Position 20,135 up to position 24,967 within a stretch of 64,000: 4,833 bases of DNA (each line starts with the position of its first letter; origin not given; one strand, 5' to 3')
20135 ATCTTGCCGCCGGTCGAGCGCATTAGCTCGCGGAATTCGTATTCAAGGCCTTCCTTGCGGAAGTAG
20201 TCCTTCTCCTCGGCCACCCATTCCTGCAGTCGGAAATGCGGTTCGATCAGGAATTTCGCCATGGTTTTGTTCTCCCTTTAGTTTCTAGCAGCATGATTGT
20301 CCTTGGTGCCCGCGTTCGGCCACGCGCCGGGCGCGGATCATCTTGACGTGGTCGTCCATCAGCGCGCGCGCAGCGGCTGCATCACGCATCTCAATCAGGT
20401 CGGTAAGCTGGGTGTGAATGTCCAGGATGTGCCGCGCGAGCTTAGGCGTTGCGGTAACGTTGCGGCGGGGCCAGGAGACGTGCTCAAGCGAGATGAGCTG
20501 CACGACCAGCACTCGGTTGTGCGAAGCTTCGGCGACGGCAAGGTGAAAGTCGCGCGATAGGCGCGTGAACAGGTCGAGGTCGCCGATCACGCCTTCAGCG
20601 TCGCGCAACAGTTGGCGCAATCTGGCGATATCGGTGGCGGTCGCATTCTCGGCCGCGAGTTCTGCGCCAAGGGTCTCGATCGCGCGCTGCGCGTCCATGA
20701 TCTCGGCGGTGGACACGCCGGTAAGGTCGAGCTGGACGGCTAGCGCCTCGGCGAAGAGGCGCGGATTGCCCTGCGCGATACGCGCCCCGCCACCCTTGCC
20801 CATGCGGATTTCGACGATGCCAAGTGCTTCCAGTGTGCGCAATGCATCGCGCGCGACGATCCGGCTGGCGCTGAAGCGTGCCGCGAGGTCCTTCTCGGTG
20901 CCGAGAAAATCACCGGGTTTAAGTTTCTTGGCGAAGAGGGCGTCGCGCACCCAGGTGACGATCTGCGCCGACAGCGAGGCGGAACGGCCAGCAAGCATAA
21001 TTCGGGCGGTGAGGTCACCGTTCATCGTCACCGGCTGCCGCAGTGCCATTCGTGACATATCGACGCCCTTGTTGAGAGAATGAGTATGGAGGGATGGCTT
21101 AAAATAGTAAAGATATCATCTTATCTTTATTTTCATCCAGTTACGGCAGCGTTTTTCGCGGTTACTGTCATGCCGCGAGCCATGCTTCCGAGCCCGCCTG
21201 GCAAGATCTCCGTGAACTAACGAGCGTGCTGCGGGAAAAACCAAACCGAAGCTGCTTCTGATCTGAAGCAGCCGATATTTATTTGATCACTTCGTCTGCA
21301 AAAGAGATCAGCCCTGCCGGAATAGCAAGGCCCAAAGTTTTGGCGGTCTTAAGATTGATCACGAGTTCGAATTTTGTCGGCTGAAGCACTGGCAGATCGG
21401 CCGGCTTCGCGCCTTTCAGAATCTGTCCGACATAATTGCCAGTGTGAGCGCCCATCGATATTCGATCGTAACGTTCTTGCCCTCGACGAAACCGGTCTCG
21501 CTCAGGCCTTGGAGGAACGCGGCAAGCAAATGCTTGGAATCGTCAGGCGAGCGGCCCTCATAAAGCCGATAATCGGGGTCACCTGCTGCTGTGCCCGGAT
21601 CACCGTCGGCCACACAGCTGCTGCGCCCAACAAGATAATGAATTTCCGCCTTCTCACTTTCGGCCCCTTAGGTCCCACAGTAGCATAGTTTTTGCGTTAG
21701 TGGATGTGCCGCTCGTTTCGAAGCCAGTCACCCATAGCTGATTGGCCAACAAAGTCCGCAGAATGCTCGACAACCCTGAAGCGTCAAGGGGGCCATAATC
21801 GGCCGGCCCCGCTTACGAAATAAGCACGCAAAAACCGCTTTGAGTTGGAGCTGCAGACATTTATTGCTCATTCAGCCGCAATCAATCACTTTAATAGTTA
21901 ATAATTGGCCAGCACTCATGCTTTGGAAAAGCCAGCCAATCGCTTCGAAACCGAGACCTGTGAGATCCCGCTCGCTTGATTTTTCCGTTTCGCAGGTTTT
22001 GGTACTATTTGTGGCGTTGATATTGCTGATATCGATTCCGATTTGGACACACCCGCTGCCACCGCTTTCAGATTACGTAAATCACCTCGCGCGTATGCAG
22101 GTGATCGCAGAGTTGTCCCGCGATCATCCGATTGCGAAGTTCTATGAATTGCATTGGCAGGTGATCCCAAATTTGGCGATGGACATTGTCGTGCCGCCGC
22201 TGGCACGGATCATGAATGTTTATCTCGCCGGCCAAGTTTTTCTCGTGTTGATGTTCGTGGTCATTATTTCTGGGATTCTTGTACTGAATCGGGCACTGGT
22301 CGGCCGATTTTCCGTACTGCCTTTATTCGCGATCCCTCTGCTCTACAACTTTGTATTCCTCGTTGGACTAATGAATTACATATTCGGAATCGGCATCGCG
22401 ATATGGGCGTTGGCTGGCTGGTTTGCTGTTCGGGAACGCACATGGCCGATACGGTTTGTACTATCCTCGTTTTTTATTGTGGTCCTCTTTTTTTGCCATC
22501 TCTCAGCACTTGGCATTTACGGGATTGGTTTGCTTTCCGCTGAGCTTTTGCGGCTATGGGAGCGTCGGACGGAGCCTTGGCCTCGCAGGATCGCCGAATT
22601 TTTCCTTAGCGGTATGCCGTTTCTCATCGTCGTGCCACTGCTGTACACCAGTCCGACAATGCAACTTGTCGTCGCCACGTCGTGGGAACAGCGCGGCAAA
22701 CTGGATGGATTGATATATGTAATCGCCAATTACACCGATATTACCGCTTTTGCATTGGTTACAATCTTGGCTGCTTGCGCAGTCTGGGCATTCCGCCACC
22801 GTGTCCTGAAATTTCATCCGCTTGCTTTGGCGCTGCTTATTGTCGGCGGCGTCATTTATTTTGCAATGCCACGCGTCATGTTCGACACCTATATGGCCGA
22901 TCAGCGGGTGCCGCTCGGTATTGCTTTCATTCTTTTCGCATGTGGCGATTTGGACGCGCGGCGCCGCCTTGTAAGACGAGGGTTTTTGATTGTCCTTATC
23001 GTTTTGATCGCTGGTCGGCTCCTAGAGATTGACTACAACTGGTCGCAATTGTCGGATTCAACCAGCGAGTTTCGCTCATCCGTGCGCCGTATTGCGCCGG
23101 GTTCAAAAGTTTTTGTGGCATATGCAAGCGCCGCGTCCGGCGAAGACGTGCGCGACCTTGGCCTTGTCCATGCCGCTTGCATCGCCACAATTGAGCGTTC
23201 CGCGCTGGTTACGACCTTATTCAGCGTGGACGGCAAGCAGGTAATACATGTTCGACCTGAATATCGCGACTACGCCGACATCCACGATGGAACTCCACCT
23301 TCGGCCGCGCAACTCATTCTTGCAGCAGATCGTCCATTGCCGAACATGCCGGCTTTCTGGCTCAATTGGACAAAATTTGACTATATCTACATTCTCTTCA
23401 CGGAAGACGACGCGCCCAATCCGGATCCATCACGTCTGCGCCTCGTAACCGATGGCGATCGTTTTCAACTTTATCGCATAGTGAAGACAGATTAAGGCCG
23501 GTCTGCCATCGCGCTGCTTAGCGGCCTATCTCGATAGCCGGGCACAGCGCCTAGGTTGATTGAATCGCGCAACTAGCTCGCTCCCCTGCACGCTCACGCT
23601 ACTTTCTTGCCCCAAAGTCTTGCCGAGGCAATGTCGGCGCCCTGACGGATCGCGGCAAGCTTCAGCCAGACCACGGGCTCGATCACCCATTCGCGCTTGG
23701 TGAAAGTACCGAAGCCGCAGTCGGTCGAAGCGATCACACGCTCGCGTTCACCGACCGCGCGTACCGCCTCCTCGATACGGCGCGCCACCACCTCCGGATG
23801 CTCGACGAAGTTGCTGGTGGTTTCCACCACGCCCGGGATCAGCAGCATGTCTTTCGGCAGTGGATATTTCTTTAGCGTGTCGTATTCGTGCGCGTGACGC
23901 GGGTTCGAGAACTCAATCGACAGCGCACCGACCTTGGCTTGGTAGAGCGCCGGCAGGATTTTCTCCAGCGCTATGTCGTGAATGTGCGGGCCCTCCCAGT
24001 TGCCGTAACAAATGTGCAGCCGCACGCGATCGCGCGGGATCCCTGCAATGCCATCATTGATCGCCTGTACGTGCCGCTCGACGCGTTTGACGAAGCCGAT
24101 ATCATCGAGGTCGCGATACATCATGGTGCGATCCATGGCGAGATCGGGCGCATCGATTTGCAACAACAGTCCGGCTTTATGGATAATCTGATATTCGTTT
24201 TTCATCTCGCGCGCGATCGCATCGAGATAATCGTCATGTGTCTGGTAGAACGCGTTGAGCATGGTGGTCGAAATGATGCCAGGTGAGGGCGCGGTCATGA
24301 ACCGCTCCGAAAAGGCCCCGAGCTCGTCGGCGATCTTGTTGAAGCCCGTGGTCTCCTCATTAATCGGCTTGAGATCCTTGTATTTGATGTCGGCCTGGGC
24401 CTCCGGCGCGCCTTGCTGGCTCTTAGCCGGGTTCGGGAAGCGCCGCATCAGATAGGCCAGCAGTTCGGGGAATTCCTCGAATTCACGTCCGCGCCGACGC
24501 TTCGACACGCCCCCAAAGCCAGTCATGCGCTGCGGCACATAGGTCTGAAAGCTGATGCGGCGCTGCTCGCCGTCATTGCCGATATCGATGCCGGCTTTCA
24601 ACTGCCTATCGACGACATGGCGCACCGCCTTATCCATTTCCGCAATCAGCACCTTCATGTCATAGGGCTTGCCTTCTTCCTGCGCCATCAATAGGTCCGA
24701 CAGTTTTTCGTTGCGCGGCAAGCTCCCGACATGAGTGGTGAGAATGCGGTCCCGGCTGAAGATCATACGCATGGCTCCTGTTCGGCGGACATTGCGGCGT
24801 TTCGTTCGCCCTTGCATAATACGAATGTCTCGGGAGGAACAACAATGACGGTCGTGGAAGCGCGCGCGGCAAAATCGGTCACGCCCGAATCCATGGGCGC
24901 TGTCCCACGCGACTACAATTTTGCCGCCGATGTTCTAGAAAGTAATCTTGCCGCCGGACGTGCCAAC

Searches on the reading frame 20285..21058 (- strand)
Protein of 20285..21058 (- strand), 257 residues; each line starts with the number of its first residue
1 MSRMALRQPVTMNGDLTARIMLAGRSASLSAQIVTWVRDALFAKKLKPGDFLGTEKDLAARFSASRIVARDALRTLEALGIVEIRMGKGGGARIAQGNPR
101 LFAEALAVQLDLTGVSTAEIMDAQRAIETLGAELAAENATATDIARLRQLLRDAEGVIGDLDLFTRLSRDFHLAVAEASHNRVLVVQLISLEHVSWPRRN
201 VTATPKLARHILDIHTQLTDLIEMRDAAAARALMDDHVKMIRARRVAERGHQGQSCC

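Call 3: search_protein_families(library=pfam, proteins=[window:20285-21058:-], max_evalue=0.1)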
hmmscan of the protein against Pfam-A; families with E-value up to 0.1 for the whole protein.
window:20285-21058:- (257 aa): 3 families
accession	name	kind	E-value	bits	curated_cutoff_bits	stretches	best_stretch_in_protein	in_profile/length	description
PF07729.17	FCD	-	1.3e-21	77.8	24.3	1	119-239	1-124/125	FCD domain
PF00392.27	GntR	-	2.5e-11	43.5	27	1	30-89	2-61/64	Bacterial regulatory proteins, gntR family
PF02082.26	Rrf2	-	0.0005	20.7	30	1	54-96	25-67/132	Iron-dependent Transcriptional regulator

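Call 4: search_protein_families(library=ncbifam, proteins=[window:20285-21058:-], max_evalue=0.1)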
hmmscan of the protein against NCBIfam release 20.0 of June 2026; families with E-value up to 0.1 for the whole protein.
window:20285-21058:- (257 aa): 24 families
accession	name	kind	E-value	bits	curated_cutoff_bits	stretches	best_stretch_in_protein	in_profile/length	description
NF007741.0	PRK10421.1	equivalog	1.2e-23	83.8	311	1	27-243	6-231/262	transcriptional regulator LldR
NF003011.0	PRK03837.1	subfamily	4.9e-21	75.4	260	1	29-243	14-231/241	transcriptional regulator NanR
NF007001.0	PRK09464.1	equivalog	4.7e-18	65.7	330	1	26-241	8-228/254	pyruvate dehydrogenase complex transcriptional repressor PdhR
NF007588.0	PRK10225.1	equivalog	4.5e-17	62.2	442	1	32-241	13-227/257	Uxu operon transcriptional regulator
NF007442.0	PRK09990.1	equivalog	4.8e-14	52.4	301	1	46-243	28-233/256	transcriptional regulator GlcC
NF008571.0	PRK11523.1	equivalog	1.7e-11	44.1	396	1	45-211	25-183/258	transcriptional regulator ExuR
TIGR03338.1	phnR_burk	equivalog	4.6e-11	42.7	271.5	1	25-244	8-212/212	phosphonate utilization associated transcriptional regulator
NF007292.0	PRK09764.1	equivalog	3.8e-07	29.5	281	1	31-90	8-67/240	GntR family transcriptional regulator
TIGR02018.2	his_ut_repres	equivalog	8.9e-07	28.5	220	1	32-89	3-60/226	histidine utilization transcriptional repressor HutC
TIGR02404.1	trehalos_R_Bsub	equivalog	9.1e-07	28.7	211.95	1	32-163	4-140/233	trehalose operon repressor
TIGR02325.1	C_P_lyase_phnF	equivalog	2e-05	24.3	156.8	1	31-90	11-70/238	phosphonate metabolism transcriptional regulator PhnF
TIGR03337.1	phnR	equivalog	2.8e-05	23.9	296.75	1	39-82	12-55/231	phosphonate utilization transcriptional regulator PhnR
NF053730.1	TransRegRv1152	equivalog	0.00012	22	170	1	28-107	16-93/120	Rv1152 family transcriptional regulator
NF052441.1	TransRegRv0792c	equivalog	0.00015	21.1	400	1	22-89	10-77/260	Rv0792c family HTH-type transcriptional regulator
NF052290.2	MocR_like_YczR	exception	0.00017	20.5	487.4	1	28-148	19-147/458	MocR-like transcription factor YczR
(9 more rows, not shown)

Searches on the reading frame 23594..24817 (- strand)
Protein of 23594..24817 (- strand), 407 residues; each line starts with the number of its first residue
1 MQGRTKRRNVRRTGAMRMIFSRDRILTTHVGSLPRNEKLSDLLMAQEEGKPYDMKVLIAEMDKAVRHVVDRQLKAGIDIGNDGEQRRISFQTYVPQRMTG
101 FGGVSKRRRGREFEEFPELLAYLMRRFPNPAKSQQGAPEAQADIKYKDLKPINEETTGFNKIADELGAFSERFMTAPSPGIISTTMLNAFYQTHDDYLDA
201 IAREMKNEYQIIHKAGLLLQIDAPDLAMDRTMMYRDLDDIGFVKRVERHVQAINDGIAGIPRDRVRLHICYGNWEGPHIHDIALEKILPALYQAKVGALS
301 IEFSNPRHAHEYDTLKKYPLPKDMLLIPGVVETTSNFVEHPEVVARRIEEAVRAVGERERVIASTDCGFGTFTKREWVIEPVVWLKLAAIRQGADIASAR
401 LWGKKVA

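Call 3: search_protein_families(library=pfam, proteins=[window:23594-24817:-], max_evalue=0.1)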
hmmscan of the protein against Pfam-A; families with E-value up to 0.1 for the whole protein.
window:23594-24817:- (407 aa): 1 family
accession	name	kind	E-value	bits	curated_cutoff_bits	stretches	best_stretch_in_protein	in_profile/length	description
PF01717.24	Meth_synt_2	-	1.5e-15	57.8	21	2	193-379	144-312/324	Cobalamin-independent synthase, Catalytic domain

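Call 4: search_protein_families(library=ncbifam, proteins=[window:23594-24817:-], max_evalue=0.1)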
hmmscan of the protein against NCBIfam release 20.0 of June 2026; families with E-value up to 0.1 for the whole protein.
window:23594-24817:- (407 aa): 9 families
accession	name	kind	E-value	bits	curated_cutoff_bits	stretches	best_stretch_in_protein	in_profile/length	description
NF003317.0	PRK04326.1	equivalog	8.7e-27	94.2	406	2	185-373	143-304/340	methionine synthase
NF004875.0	PRK06233.1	equivalog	2.8e-21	75.7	576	1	27-395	12-369/373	vitamin B12 independent methionine synthase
NF005085.0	PRK06520.1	subfamily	8.5e-18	64.6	313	2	143-390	109-360/368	5-methyltetrahydropteroyltriglutamate--homocysteine S-methyltransferase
NF006589.0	PRK09121.1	equivalog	1.1e-16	60.8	392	2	175-401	130-340/342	methionine synthase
NF002119.0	PRK00957.1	equivalog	6.6e-15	55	258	2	174-371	114-284/306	methionine synthase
NF003556.0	PRK05222.1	equivalog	5.7e-06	25.5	541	1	10-101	405-495/750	5-methyltetrahydropteroyltriglutamate--homocysteine S-methyltransferase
NF004712.0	PRK06052.1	subfamily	0.00042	19.5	387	1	337-377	286-325/344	methionine synthase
TIGR01371.1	met_syn_B12ind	equivalog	0.0072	15.4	929.95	0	285-371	648-731/754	5-methyltetrahydropteroyltriglutamate--homocysteine S-methyltransferase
NF002272.0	PRK01207.1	equivalog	0.067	12.4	399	0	322-373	270-321/343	methionine synthase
